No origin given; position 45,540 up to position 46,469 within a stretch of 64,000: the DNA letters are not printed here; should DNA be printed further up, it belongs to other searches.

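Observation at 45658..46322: Sulfotransferase-like gene as a monocistronic late transcription unit inside the virion-structural module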

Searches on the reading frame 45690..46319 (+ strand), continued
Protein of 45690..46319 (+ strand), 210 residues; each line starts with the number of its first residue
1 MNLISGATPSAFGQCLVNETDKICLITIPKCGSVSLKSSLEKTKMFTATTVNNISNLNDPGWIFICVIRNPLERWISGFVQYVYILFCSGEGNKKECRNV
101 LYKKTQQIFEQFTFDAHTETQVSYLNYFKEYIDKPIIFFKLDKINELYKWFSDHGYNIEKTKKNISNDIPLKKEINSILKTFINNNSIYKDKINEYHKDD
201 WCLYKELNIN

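Call 50: predict_structure(alignment_id=A2)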
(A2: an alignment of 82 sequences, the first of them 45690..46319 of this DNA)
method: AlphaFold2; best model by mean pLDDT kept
length: 210 residues; sequences in the alignment: 82
mean_pLDDT: 91.3   pTM: 0.88
mean pLDDT of the five models: 91.3, 90.8, 90.2, 89.8, 89.6
residues with pLDDT >= 90: 164; 70-90: 30; 50-70: 12; < 50: 4
segments of 3 or more residues with pLDDT < 50: 1-4
pLDDT, mean of each block of 10 residues (from residue 1): 58 96 97 95 97 94 97 97 89 82 87 95 96 95 96 96 76 93 96 98 86
secondary structure, 60 per line:
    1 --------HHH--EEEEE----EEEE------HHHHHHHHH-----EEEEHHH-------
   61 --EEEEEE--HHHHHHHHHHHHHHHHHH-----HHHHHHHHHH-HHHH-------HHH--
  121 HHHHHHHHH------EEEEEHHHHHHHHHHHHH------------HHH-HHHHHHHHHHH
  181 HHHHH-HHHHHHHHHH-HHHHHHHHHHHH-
elements in order: E14-18 E23-26 H33-41 E47-50 E63-68 H71-88 H94-103 H105-108 H121-129 E136-140 H141-153 H170-185 H187-196 H198-209

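Call 54: fold_search(model_id=the predicted structure, library=pdb)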
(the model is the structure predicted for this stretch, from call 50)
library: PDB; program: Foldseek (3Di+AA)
matches with E <= 10: 315; with E <= 0.001: 0
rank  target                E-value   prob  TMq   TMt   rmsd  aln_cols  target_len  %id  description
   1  2ad1                  2.3e-02  0.77  0.38  0.34  10.2       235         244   14  Human Sulfotransferase SULT1C2 (released 2005-08-02)
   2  1t8t_B                4.0e-02  0.89  0.40  0.33   6.9       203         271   11  Crystal Structure of human 3-O-Sulfotransferase-3 with bound PAP (released 2004-08-31)
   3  3rnl                  4.5e-02  0.38  0.30  0.26  10.9       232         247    9  Crystal Structure of Sulfotransferase from Alicyclobacillus acidocaldarius (released 2011-06-29)
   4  1t8t_A                5.1e-02  0.60  0.31  0.25  10.9       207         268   11  Crystal Structure of human 3-O-Sulfotransferase-3 with bound PAP (released 2004-08-31)
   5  7sce_A                1.1e-01  0.69  0.39  0.25   8.8       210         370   12  Ternary complex of fixed-arm Trx-3ost5 (I299E) with 8mer-2 octasaccharide substrate and co-factor product PAP (released 2022-01-19)
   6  6xkg_A                1.1e-01  0.35  0.33  0.29   9.8       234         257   12  Crystal structure of 3-O-Sulfotransferase isoform 3 in complex with 8mer oligosaccharide with 6S sulfation (released 2021-06-23)
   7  6xl8_B                1.5e-01  0.35  0.28  0.24   8.6       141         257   14  Crystal structure of 3-O-Sulfotransferase isoform 3 in complex with 8mer oligosaccharide with no 6S sulfation (released 2021-06-23)
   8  4ifb_A                1.9e-01  0.35  0.34  0.28  10.9       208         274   15  Crystal structure of SULT 2A1 LLGG mutant with PAPS (released 2013-02-06)
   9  6xl8_A                1.9e-01  0.28  0.31  0.26   9.6       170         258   14  Crystal structure of 3-O-Sulfotransferase isoform 3 in complex with 8mer oligosaccharide with no 6S sulfation (released 2021-06-23)
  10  4ifb_B                2.1e-01  0.33  0.28  0.23  10.2       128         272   16  Crystal structure of SULT 2A1 LLGG mutant with PAPS (released 2013-02-06)
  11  3bd9                  2.4e-01  0.63  0.42  0.36   6.6       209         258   13  human 3-O-sulfotransferase isoform 5 with bound PAP (released 2008-01-29)
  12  2qp4                  2.4e-01  0.25  0.26  0.21  11.1       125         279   15  Identification and Characterization of Two Amino Acids Critical for the Substrate Inhibition of SULT2A1 (released 2008-07-29)
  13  8ccy                  2.4e-01  0.21  0.28  0.10   9.5       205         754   10  Human heparan sulfate N-deacetylase-N-sulfotransferase 1 in complex with calcium and 3'-phosphoadenosine-5'-phosphosulfa (released 2024-02-07)
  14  4ndz_B                2.5e-01  0.12  0.24  0.11  12.5       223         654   11  Structure of Maltose Binding Protein fusion to 2-O-Sulfotransferase with bound heptasaccharide and PAP (released 2014-03-19)
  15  7scd_A                2.7e-01  0.54  0.41  0.26   7.2       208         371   14  Ternary complex of fixed-arm Trx-3ost5 (I299E) with 8mer-1 octasaccharide substrate and co-factor product PAP (released 2022-01-19)
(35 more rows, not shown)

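Call 56: find_related_loci(query=A3, collection=viral_contigs, flank=8000)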
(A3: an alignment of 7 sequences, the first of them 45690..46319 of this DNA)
Query A3 (210 aa) in viral_contigs; peptide patterns used: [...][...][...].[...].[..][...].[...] (x = any residue, [..] = any of these).
326 stretches matched a pattern; 108 encode a relative of the query (tblastn E <= 1e-3); the best 80 are kept; 80 distinct loci.
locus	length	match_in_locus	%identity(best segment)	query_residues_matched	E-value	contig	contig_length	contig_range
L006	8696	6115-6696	26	13-203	1e-17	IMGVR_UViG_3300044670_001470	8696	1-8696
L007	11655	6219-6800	26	13-203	1e-15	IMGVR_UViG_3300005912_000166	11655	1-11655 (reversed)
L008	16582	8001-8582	26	13-203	2e-15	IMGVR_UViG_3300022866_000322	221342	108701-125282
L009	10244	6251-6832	26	13-203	1e-15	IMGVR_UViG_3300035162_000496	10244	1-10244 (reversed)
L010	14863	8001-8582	26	13-203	2e-15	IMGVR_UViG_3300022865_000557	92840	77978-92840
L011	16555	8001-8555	28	13-201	2e-15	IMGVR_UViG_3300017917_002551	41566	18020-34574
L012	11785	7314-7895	24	13-203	3e-15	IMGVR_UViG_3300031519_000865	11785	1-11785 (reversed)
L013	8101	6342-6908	28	11-207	2e-15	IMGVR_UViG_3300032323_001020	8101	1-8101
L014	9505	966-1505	29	13-200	5e-15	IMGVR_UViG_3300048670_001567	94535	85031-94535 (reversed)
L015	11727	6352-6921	28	11-208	8e-15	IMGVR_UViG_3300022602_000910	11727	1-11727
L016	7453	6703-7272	28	11-208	2e-14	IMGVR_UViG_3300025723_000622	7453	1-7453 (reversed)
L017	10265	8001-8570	28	11-208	2e-14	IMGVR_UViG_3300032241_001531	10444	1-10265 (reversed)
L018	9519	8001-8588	31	4-207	4e-14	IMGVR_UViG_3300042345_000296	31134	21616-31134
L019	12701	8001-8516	27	12-203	4e-14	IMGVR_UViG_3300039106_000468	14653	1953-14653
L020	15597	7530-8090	26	11-207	5e-14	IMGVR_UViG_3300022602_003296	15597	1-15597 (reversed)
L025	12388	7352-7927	27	12-200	4e-13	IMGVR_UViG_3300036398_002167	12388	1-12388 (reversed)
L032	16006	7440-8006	24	11-209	7e-11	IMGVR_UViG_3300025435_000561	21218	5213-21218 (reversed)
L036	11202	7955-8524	23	11-207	2e-10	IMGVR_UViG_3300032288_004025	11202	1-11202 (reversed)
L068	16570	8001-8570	24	13-201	2e-7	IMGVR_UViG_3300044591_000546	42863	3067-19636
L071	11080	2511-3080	24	13-201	2e-7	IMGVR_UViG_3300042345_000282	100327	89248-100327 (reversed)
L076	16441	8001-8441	25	13-163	2e-6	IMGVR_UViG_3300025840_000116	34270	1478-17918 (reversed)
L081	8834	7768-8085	26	11-125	2e-6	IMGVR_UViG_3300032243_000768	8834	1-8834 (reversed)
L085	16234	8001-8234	24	11-92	6e-6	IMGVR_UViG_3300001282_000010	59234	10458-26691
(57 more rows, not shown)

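Call 61: search_protein_families(library=pfam, proteins=[L085:3246-6044:+, L019:5950-7161:+, L081:6950-7729:+, L032:8008-9678:+, L025:10317-10907:+, L068:10339-10812:+, L036:8532-9224:+, L071:1432-1800:+, L076:8891-9883:+, L020:9630-10505:+], max_evalue=0.01)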
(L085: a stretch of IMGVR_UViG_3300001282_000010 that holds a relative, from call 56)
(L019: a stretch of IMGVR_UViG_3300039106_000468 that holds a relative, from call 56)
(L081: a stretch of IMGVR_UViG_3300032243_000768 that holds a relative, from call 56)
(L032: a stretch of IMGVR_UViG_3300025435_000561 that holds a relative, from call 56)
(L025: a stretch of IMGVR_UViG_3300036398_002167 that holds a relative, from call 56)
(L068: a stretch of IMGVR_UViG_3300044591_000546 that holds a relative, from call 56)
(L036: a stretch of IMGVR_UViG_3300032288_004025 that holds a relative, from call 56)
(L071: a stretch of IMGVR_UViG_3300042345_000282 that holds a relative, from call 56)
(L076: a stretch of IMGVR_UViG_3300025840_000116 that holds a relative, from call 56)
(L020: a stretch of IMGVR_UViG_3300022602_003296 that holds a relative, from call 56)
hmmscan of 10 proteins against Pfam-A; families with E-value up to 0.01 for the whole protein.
L085:3246-6044:+ (933 aa): 2 families
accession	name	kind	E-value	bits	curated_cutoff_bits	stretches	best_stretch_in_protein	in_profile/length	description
PF00136.26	DNA_pol_B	-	1.3e-36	126.8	23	1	386-790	14-343/453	DNA polymerase family B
PF03104.25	DNA_pol_B_exo1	-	3.5e-18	66.3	23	1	136-315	51-242/242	DNA polymerase family B, exonuclease domain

L019:5950-7161:+ (404 aa): 0 families

L081:6950-7729:+ (260 aa): 0 families

L032:8008-9678:+ (557 aa): 0 families

L025:10317-10907:+ (197 aa): 0 families

L068:10339-10812:+ (158 aa): 0 families

L036:8532-9224:+ (231 aa): 1 family
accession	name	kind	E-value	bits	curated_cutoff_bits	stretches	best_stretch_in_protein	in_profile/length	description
PF03567.20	Sulfotransfer_2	-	0.00012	22.7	22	1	11-87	5-108/252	Sulfotransferase family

L071:1432-1800:+ (123 aa): 0 families

L076:8891-9883:+ (331 aa): 11 families
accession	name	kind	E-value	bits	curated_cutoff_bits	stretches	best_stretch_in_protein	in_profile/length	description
PF01370.27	Epimerase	-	3.7e-55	187.4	20.9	1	7-254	1-240/240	NAD dependent epimerase/dehydratase family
PF16363.11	GDP_Man_Dehyd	-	7e-47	160.9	27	1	9-314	2-329/332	GDP-mannose 4,6 dehydratase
PF01073.25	3Beta_HSD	-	3.3e-16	59.6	22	1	8-154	1-156/280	3-beta hydroxysteroid dehydrogenase/isomerase family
PF04321.23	RmlD_sub_bind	-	6.6e-11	42.3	27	1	7-161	3-142/287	RmlD substrate binding domain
PF02719.21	Polysacc_synt_2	-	1e-09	38.5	20.2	1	7-116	1-125/293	Polysaccharide biosynthesis protein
PF05368.20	NmrA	-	1.1e-06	28.9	27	1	4-282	2-244/298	NmrA-like family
PF13460.12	NAD_binding_10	-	2e-06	28.3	27.2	1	11-167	1-139/184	NAD(P)H-binding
PF07993.18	NAD_binding_4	-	7.2e-06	25.8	20.1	1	70-190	90-220/258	Male sterility protein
PF00106.31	adh_short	-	0.00086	19.3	26.6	1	6-40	2-36/195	short chain dehydrogenase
PF08659.16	KR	-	0.0023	18.3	22.6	0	6-39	2-35/180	KR domain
PF03721.20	UDPG_MGDP_dh_N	-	0.0041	17.1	27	1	12-41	7-36/187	UDP-glucose/GDP-mannose dehydrogenase family, NAD binding domain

L020:9630-10505:+ (292 aa): 1 family
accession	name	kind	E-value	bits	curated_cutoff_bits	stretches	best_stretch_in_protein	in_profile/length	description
PF01408.29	GFO_IDH_MocA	-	3.1e-07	31.5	24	1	32-93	47-107/120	Oxidoreductase family, NAD-binding Rossmann fold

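Call 62: search_protein_families(library=phrogs, proteins=[L085:3246-6044:+, L019:5950-7161:+, L081:6950-7729:+, L032:8008-9678:+, L025:10317-10907:+, L068:10339-10812:+, L036:8532-9224:+, L071:1432-1800:+, L076:8891-9883:+, L020:9630-10505:+], max_evalue=0.001)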
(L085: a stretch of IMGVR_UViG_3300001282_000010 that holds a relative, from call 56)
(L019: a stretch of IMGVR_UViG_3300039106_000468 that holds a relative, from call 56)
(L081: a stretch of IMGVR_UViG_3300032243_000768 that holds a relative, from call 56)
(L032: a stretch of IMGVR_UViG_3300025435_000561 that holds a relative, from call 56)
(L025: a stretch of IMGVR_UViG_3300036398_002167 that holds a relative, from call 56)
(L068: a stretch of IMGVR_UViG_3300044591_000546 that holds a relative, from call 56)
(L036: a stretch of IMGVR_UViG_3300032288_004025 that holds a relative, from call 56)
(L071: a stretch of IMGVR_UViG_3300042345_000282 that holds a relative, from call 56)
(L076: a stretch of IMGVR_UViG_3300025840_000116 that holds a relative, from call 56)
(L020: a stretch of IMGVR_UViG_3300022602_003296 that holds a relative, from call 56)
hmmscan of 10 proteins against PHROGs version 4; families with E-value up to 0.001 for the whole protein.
L085:3246-6044:+ (933 aa): 9 families
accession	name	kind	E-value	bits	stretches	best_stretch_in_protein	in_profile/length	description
phrog_262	-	DNA, RNA and nucleotide metabolism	4.2e-197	658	1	45-927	4-852/856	DNA polymerase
phrog_2062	-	DNA, RNA and nucleotide metabolism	4.8e-106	356.3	1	56-571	10-486/502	DNA polymerase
phrog_1918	-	DNA, RNA and nucleotide metabolism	3.3e-69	234.8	1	556-927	12-381/382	DNA polymerase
phrog_2927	-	DNA, RNA and nucleotide metabolism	1.9e-08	34.2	1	561-623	129-191/710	DNA polymerase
phrog_403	-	DNA, RNA and nucleotide metabolism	2e-08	34.5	1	135-361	54-247/321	DNA polymerase exonuclease subunit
phrog_3011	-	DNA, RNA and nucleotide metabolism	4.4e-08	33.3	1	293-368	322-407/576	DNA polymerase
phrog_27191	-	DNA, RNA and nucleotide metabolism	3.5e-07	31.1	1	582-652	42-113/230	DNA polymerase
phrog_1907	-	DNA, RNA and nucleotide metabolism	9.5e-06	25.5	1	330-596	164-431/629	DNA polymerase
phrog_1252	-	DNA, RNA and nucleotide metabolism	7.7e-05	22.4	0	558-678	387-487/663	DNA polymerase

L019:5950-7161:+ (404 aa): 0 families

L081:6950-7729:+ (260 aa): 1 family
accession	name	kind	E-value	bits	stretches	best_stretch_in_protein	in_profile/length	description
phrog_12062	-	unknown function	1.2e-28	101.1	1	18-257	3-244/245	-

L032:8008-9678:+ (557 aa): 0 families

L025:10317-10907:+ (197 aa): 0 families

L068:10339-10812:+ (158 aa): 1 family
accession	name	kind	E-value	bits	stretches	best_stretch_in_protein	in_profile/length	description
phrog_17812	-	unknown function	1.6e-35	123.1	1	27-147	5-114/115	-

L036:8532-9224:+ (231 aa): 0 families

L071:1432-1800:+ (123 aa): 0 families

L076:8891-9883:+ (331 aa): 2 families
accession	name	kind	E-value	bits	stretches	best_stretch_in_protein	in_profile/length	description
phrog_540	-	DNA, RNA and nucleotide metabolism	2.1e-66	225.8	1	1-324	289-597/715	nucleotide-sugar epimerase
phrog_3142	-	moron, auxiliary metabolic gene and host takeover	0.00072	19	0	5-56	288-332/596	FabG-like 3-oxoacyl-(acyl-carrier-protein) reductase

L020:9630-10505:+ (292 aa): 0 families

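Call 63: search_dna_similar(query=L008:8001-8582:+, collection=phages, mode=protein, max_rows=25, max_evalue=0.001)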
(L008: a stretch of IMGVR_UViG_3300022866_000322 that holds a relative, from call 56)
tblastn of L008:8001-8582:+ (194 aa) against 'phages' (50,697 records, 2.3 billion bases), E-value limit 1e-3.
No match.

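Call 74: find_related_loci(query=A4, collection=metagenome_contigs, flank=10000)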
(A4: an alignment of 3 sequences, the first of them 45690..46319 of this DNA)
Query A4 (210 aa) in metagenome_contigs; peptide patterns used: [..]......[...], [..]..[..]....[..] (x = any residue, [..] = any of these).
600 stretches matched a pattern, but none encodes a relative of the query by tblastn (E <= 1e-3).

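Call 76: find_related_loci(query=A4, collection=genome_contigs, flank=6000)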
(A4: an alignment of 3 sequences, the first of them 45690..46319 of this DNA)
Query A4 (210 aa) in genome_contigs; peptide patterns used: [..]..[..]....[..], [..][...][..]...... (x = any residue, [..] = any of these).
51 stretches matched a pattern, but none encodes a relative of the query by tblastn (E <= 1e-3).

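Call 77: list_cluster_members(proteins=[P0003, P0004, P0005, P0006, P0007, P0008, P0009, P0010, P0011, P0012])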
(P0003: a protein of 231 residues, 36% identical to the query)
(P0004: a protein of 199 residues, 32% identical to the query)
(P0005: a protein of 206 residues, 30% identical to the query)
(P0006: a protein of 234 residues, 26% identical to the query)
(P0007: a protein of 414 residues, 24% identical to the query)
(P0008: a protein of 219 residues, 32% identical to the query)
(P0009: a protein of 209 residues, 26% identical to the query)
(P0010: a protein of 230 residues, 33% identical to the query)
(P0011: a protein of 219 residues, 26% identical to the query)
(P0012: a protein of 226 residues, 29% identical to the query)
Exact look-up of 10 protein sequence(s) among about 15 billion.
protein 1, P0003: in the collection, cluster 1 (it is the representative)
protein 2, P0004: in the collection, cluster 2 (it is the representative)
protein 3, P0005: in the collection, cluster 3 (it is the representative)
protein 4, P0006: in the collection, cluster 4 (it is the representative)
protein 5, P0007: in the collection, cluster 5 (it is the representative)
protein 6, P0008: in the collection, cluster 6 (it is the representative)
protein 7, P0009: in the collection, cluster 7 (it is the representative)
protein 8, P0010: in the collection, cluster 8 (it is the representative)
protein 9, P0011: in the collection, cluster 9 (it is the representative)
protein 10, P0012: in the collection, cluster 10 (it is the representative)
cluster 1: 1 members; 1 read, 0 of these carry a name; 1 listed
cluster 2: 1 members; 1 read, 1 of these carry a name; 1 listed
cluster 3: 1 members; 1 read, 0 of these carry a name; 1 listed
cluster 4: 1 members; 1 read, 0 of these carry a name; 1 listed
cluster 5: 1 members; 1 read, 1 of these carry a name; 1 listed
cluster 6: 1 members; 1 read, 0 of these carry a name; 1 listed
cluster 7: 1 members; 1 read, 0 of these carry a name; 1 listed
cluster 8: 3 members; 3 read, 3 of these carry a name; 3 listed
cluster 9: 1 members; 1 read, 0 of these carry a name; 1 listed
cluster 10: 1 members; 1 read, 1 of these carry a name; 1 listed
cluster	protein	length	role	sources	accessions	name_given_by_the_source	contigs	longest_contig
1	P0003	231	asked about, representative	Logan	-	-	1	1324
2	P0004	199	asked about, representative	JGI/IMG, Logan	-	hypothetical protein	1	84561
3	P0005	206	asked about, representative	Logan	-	-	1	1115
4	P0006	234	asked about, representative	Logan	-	-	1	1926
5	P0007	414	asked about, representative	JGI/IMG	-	hypothetical protein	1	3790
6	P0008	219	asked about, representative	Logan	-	-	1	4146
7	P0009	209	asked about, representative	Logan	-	-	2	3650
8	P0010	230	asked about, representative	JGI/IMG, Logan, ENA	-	hypothetical protein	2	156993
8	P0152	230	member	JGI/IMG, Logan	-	hypothetical protein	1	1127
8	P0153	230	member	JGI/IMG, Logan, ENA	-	hypothetical protein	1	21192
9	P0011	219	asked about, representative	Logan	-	-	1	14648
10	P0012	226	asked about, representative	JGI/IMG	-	hypothetical protein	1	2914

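Call 100: find_related_loci(query=A6, collection=metagenome_contigs, flank=4000)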
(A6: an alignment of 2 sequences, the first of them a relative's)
Query A6 (130 aa) in metagenome_contigs; peptide patterns used: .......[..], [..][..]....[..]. (x = any residue, [..] = any of these).
531 stretches matched a pattern; 47 encode a relative of the query (tblastn E <= 1e-3); 47 distinct loci.
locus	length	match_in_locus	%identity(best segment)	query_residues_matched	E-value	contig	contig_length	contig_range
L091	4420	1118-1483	51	1-128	2e-35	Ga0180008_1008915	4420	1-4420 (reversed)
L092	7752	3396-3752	49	1-126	4e-35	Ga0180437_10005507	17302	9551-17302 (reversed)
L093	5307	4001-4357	50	1-126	9e-34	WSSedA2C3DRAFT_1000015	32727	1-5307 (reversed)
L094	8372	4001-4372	50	1-127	1e-33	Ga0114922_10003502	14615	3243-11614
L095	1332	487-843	48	1-126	2e-33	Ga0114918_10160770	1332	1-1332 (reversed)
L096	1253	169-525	45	1-126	2e-32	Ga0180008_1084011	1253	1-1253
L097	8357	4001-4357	48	1-126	4e-32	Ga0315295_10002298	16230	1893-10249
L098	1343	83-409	49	1-121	3e-32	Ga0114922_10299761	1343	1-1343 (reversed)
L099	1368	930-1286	44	1-126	9e-32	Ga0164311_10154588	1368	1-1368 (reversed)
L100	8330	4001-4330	48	1-122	6e-31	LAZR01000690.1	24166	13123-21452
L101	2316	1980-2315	48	2-121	6e-31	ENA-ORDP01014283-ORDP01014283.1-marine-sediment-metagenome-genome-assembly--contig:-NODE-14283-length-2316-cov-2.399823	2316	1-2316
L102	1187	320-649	48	1-122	1e-30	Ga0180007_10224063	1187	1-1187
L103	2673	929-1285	43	1-126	9e-30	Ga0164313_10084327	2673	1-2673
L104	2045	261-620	43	1-126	3e-29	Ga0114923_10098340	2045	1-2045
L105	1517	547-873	45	1-121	9e-29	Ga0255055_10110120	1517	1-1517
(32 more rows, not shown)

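Call 111: search_solved_structures(query=L081:6950-7729:+, max_evalue=0.1)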
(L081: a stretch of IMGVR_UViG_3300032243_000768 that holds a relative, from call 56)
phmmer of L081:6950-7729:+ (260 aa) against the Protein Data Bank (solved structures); distinct sequences matched with E-value up to 0.1: 0.

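Call 112: search_solved_structures(query=L019:5950-7161:+, max_evalue=0.1)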
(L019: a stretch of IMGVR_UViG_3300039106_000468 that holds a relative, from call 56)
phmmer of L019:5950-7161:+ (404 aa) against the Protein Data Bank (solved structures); distinct sequences matched with E-value up to 0.1: 1.
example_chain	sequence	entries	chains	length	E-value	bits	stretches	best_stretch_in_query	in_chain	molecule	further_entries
1ru7_B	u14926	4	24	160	0.046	15.9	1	137-222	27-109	hemagglutinin | Hemagglutinin HA2 chain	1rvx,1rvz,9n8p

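Call 113: search_solved_structures(query=L032:8008-9678:+, max_evalue=0.1)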
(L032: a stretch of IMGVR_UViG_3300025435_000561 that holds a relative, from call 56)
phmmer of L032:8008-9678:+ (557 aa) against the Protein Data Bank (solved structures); distinct sequences matched with E-value up to 0.1: 0.
